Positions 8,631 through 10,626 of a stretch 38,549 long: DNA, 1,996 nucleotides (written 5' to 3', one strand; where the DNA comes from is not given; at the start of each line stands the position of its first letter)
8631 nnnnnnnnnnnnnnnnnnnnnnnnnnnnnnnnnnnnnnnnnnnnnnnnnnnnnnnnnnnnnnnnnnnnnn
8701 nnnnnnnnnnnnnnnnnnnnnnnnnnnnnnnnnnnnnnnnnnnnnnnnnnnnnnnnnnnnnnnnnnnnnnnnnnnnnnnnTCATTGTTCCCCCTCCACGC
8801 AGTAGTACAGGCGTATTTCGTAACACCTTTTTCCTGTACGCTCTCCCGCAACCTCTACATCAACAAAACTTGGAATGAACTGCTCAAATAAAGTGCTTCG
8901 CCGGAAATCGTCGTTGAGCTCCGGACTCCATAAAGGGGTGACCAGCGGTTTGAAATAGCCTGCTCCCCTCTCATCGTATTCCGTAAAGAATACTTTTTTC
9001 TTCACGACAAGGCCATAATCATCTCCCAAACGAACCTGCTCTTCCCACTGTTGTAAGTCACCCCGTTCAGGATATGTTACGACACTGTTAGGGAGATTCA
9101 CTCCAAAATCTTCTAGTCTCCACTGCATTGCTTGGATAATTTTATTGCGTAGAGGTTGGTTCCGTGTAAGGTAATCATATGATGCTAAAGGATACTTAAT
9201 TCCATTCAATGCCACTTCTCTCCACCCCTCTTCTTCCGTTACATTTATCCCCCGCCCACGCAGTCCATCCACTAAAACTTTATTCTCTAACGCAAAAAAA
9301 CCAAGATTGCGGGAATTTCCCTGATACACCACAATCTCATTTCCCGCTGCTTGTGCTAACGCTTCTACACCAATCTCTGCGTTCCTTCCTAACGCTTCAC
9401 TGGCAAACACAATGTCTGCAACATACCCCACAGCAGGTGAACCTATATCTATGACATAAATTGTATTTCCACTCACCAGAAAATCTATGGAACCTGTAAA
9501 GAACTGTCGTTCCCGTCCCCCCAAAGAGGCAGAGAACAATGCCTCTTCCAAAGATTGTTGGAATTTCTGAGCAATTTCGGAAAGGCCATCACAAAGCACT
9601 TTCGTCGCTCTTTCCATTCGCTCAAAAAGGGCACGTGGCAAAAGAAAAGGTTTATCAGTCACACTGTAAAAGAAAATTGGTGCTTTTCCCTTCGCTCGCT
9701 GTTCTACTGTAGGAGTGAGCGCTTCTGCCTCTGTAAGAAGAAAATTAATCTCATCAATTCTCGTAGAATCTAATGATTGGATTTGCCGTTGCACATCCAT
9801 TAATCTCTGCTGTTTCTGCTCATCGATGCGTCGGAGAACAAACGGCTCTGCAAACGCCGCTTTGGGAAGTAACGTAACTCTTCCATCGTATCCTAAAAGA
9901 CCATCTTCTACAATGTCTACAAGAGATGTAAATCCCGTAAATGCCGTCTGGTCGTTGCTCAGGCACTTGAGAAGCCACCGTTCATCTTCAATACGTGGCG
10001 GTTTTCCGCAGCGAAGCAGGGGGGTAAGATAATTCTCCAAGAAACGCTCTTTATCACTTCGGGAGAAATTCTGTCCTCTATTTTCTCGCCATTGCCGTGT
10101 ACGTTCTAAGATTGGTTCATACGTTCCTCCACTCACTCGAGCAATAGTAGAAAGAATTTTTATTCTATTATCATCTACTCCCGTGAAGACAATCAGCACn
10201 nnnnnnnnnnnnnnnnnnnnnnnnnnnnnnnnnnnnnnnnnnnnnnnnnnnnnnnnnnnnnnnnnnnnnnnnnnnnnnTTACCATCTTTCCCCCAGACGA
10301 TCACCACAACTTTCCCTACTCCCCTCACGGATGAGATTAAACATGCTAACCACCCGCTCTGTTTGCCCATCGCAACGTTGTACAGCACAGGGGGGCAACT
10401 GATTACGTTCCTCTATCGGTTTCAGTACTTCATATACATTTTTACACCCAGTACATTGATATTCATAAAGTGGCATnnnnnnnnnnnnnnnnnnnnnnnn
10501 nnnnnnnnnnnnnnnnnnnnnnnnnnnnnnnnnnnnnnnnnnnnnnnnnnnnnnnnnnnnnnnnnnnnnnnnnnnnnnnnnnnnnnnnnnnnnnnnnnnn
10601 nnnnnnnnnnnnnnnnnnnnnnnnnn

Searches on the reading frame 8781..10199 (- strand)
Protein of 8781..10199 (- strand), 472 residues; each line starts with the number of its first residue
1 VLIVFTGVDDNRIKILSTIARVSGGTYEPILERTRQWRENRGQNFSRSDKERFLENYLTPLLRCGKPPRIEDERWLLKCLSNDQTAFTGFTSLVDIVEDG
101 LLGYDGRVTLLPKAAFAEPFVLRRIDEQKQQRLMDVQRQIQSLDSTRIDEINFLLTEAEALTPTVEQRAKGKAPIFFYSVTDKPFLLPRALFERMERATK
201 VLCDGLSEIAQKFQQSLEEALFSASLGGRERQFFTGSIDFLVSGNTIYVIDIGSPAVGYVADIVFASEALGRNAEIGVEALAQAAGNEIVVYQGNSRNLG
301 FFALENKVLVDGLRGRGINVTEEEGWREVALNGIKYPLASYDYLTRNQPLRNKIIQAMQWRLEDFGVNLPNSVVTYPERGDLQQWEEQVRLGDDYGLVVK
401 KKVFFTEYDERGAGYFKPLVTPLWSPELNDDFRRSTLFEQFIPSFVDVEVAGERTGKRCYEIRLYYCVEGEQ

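Call 9: search_protein_families(library=pfam, proteins=[window:8781-10199:-])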
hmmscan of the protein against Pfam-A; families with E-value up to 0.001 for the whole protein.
window:8781-10199:- (472 aa): 0 families

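Call 38: find_homologous_proteins(query=window:8781-10199:-)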
Query window:8781-10199:- (472 aa): 48 proteins with E <= 0.001 among 8000 candidates.
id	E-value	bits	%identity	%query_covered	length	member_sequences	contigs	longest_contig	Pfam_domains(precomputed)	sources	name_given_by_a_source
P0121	0.0e+0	1067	100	100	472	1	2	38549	-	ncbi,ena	ncbi:MAG: hypothetical protein AABX37_03625 [Nanoarchaeota archaeon]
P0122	4.2e-254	861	79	100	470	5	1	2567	-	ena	-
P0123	7.9e-244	828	77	99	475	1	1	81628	-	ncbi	-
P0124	6.8e-173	594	55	100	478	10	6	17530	-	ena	-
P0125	1.9e-171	589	56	99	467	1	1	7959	-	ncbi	-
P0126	4.9e-171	588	58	99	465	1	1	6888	-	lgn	-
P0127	1.0e-170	587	57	97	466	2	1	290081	-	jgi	jgi:hypothetical protein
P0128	5.3e-167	574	56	99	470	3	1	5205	-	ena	-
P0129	5.0e-165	568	56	97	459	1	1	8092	-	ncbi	ncbi:MAG: hypothetical protein ABIH82_05425 [Candidatus Woesearchaeota archaeon]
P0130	6.8e-162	557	55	98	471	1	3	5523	-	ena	-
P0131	2.0e-149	516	55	89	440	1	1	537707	-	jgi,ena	jgi:hypothetical protein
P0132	4.6e-149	515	52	99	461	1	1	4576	-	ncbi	-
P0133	1.1e-148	514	56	86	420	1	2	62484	-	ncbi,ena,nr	ncbi:MAG: hypothetical protein ABH849_03465 [Nanoarchaeota archaeon]|nr:hypothetical protein [Nanoar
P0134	5.2e-144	499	51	96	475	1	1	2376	-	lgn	-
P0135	4.4e-143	495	49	100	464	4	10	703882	-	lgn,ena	-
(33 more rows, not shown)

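Call 39: find_encoding_contigs(protein=P0123, flank=6000, max_places=2)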
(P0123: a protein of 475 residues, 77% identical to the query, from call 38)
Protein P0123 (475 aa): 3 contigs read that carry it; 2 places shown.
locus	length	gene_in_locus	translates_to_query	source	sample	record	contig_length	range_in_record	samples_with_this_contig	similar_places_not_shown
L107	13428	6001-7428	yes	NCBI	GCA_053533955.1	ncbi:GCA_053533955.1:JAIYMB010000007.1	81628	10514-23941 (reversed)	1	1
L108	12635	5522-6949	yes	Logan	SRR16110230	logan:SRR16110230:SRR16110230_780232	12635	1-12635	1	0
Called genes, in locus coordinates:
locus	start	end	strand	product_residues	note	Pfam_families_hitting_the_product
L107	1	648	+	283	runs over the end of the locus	-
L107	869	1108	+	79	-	PF00856:SET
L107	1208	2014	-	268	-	PF23023:Anti-Pycsar_Apyc1 (weak), PF13483:Lactamase_B_3 (weak), PF12706:Lactamase_B_2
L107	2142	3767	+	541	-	PF00118:Cpn60_TCP1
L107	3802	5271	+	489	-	PF01066:CDP-OH_P_transf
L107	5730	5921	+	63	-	PF09723:Zn_ribbon_8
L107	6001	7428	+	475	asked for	-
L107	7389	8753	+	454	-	PF13393:tRNA-synt_His, PF00587:tRNA-synt_2b (weak), PF03129:HGTP_anticodon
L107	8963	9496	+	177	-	-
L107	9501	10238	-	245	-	-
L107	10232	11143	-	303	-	PF00557:Peptidase_M24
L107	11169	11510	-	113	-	PF01050:MannoseP_isomer, PF07883:Cupin_2 (weak)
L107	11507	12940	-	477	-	PF00483:NTP_transferase, PF12804:NTP_transf_3, PF05116:S6PP (faint), PF08282:Hydrolase_3, PF03332:PMM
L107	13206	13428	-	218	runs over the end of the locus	-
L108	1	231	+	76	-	?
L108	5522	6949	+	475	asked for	-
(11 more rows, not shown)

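Call 40: find_encoding_contigs(protein=P0122, flank=3000, max_places=2)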
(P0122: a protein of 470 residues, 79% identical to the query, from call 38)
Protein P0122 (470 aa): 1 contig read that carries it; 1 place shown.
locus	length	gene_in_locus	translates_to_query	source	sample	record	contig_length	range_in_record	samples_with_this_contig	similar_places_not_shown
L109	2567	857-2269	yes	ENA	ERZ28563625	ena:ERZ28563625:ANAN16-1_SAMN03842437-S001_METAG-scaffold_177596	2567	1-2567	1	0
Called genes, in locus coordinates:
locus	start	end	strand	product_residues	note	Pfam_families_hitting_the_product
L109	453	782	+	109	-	-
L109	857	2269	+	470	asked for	-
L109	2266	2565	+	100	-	?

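Call 44: find_encoding_contigs(protein=P0124, flank=4000, max_places=3)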
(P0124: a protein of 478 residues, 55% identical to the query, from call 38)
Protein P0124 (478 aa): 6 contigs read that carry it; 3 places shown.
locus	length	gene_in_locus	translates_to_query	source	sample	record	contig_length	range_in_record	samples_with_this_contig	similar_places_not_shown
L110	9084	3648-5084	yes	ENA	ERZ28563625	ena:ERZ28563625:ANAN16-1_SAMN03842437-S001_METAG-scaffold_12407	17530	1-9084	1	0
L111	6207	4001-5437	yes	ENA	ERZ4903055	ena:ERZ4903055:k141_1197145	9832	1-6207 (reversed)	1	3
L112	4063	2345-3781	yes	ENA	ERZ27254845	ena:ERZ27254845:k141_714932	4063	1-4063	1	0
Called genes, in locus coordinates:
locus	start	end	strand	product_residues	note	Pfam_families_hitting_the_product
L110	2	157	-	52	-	?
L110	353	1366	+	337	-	PF24400:DUF7544 (weak)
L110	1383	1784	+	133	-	PF06271:RDD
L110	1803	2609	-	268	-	-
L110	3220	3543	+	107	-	-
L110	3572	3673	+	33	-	-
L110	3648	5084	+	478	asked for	-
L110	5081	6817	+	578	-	PF00587:tRNA-synt_2b (faint), PF13242:Hydrolase_like (weak), PF13393:tRNA-synt_His, PF03129:HGTP_anticodon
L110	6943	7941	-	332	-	PF13404:HTH_AsnC-type (faint), PF13412:HTH_24 (faint)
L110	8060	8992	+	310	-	-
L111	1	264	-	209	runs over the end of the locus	PF01909:NTP_transf_2, PF18765:Polbeta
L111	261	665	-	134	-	-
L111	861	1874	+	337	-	PF24400:DUF7544 (weak)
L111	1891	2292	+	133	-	PF06271:RDD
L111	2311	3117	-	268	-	-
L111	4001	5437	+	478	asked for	-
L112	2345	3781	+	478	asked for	-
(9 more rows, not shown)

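Call 45: find_encoding_contigs(protein=P0127, flank=4000, max_places=2)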
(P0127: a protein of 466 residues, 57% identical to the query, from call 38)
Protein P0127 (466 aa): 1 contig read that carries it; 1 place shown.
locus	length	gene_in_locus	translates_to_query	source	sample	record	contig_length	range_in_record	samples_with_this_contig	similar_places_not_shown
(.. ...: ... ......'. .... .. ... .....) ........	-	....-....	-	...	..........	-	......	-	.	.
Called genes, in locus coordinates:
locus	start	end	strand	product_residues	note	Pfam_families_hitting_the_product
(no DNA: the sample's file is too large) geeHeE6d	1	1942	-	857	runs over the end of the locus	PF00133:tRNA-synt_1, PF01921:tRNA-synt_1f (faint), PF01406:tRNA-synt_1e (faint), PF09334:tRNA-synt_1g, PF08264:Anticodon_1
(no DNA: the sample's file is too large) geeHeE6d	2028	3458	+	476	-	PF01066:CDP-OH_P_transf, PF00781:DAGK_cat (weak)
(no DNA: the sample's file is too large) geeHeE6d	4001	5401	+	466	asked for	-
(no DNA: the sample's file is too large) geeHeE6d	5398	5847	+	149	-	PF00702:Hydrolase (weak), PF13242:Hydrolase_like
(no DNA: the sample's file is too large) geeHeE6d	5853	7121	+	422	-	PF01409:tRNA-synt_2d (weak), PF13393:tRNA-synt_His, PF00587:tRNA-synt_2b (weak), PF03129:HGTP_anticodon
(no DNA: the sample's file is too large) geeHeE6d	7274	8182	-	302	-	PF00557:Peptidase_M24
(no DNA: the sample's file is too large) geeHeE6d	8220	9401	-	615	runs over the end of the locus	PF00483:NTP_transferase, PF12804:NTP_transf_3, PF08282:Hydrolase_3, PF03332:PMM, PF01050:MannoseP_isomer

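Call 52: find_encoding_contigs(protein=P0121, flank=1500, max_places=5)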
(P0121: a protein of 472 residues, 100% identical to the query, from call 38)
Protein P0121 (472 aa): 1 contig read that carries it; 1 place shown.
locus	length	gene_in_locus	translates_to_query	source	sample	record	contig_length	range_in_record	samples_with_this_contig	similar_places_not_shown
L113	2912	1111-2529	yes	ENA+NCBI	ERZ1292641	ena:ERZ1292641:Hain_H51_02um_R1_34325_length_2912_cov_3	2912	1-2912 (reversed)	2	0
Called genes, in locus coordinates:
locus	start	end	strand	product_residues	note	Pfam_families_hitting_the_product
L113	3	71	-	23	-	?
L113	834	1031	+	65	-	PF09723:Zn_ribbon_8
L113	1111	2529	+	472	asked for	-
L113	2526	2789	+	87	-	PF13393:tRNA-synt_His (weak)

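Call 64: find_encoding_contigs(protein=P0133, flank=4000, max_places=2)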
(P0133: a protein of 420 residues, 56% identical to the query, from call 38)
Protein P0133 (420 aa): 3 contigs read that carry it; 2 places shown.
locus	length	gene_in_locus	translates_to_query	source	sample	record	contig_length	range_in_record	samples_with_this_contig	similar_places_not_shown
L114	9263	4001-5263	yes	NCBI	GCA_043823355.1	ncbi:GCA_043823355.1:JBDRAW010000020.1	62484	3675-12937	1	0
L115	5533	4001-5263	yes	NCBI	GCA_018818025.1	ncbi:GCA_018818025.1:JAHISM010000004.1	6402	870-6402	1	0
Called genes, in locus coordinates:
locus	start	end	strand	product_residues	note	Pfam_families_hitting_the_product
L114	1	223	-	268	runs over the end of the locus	PF23023:Anti-Pycsar_Apyc1, PF13483:Lactamase_B_3, PF12706:Lactamase_B_2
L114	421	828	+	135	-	-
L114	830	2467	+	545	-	PF00118:Cpn60_TCP1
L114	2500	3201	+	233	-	PF03819:MazG (weak)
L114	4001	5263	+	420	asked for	-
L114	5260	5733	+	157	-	PF00702:Hydrolase (weak), PF13242:Hydrolase_like (weak)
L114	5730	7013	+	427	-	PF13393:tRNA-synt_His, PF03129:HGTP_anticodon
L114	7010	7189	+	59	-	-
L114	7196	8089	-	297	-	PF00557:Peptidase_M24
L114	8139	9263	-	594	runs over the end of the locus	PF08282:Hydrolase_3, PF03332:PMM, PF10432:bact-PGI_C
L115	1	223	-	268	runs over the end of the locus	PF23023:Anti-Pycsar_Apyc1, PF13483:Lactamase_B_3, PF12706:Lactamase_B_2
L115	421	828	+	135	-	-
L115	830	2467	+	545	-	PF00118:Cpn60_TCP1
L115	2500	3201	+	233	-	PF03819:MazG (weak)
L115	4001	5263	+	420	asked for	-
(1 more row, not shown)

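Call 65: find_encoding_contigs(protein=P0125, flank=4000, max_places=2)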
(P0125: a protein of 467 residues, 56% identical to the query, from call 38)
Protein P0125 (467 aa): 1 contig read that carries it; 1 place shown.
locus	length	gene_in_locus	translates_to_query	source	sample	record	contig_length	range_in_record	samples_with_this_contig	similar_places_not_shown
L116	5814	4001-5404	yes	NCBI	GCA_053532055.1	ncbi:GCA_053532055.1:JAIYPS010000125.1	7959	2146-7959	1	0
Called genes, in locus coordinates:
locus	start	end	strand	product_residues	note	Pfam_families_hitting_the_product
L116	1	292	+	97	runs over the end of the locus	PF04032:Rpr2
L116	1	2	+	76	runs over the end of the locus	PF01037:AsnC_trans_reg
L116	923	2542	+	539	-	PF00118:Cpn60_TCP1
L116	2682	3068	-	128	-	PF01850:PIN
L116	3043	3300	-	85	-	-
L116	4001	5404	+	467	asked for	-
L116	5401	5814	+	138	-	?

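Call 68: find_encoding_contigs(protein=P0129, flank=3000, max_places=2)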
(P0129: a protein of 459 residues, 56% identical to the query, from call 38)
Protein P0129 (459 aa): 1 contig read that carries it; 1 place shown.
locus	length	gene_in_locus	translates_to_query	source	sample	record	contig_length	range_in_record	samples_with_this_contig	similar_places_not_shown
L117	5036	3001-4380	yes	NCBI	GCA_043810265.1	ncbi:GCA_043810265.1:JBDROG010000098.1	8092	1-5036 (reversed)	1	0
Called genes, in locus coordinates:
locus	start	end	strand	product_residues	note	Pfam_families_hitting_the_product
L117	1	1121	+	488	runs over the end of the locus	PF01066:CDP-OH_P_transf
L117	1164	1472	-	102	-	-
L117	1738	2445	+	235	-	-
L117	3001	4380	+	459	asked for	-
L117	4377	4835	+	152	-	PF13242:Hydrolase_like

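Call 69: find_encoding_contigs(protein=P0126, flank=3000, max_places=2)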
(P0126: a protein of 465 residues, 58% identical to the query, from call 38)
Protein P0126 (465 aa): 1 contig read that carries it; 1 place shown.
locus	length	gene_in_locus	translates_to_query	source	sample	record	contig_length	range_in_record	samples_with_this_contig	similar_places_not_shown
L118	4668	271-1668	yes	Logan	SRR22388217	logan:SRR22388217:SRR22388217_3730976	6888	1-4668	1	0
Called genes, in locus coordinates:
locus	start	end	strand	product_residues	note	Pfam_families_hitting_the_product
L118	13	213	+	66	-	-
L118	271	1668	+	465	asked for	-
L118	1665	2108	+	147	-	PF00702:Hydrolase (weak), PF09419:PGP_phosphatase (faint), PF13419:HAD_2 (weak), PF13242:Hydrolase_like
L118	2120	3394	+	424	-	PF13393:tRNA-synt_His, PF00587:tRNA-synt_2b (weak), PF03129:HGTP_anticodon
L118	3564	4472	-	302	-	PF00557:Peptidase_M24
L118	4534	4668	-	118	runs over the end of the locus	PF01050:MannoseP_isomer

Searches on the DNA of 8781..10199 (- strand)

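Call 53: search_rna_families(sources=[L107, L109], threshold=gathering)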
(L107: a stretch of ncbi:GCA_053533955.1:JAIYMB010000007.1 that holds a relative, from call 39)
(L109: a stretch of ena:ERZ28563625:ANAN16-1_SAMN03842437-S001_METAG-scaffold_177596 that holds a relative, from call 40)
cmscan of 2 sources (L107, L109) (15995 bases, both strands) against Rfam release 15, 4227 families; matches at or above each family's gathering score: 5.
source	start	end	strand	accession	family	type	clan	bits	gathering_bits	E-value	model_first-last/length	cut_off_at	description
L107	13059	13171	+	RF00001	5S_rRNA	Gene; rRNA;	CL00113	62.3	38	2.8e-11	1-120/120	no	5S ribosomal RNA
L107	5334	5405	+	RF00005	tRNA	Gene; tRNA;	CL00001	55.6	29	7.3e-10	1-71/71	no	tRNA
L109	50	121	+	RF00005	tRNA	Gene; tRNA;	CL00001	53.5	29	2.6e-09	1-71/71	no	tRNA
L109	337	408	+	RF00005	tRNA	Gene; tRNA;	CL00001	49.6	29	3.1e-08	1-71/71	no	tRNA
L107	5615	5688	+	RF00005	tRNA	Gene; tRNA;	CL00001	43.9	29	1.2e-06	1-71/71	no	tRNA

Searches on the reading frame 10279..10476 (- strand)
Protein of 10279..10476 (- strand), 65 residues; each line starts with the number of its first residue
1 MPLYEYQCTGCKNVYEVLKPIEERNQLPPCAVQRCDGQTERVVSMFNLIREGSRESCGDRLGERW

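Call 57: search_protein_families(library=pfam, proteins=[window:10279-10476:-])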
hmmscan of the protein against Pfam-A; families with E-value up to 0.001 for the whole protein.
window:10279-10476:- (65 aa): 1 family
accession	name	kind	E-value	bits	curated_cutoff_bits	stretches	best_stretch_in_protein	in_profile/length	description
PF09723.15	Zn_ribbon_8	-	1.5e-08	34.9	34.4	1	1-42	1-40/41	Zinc ribbon domain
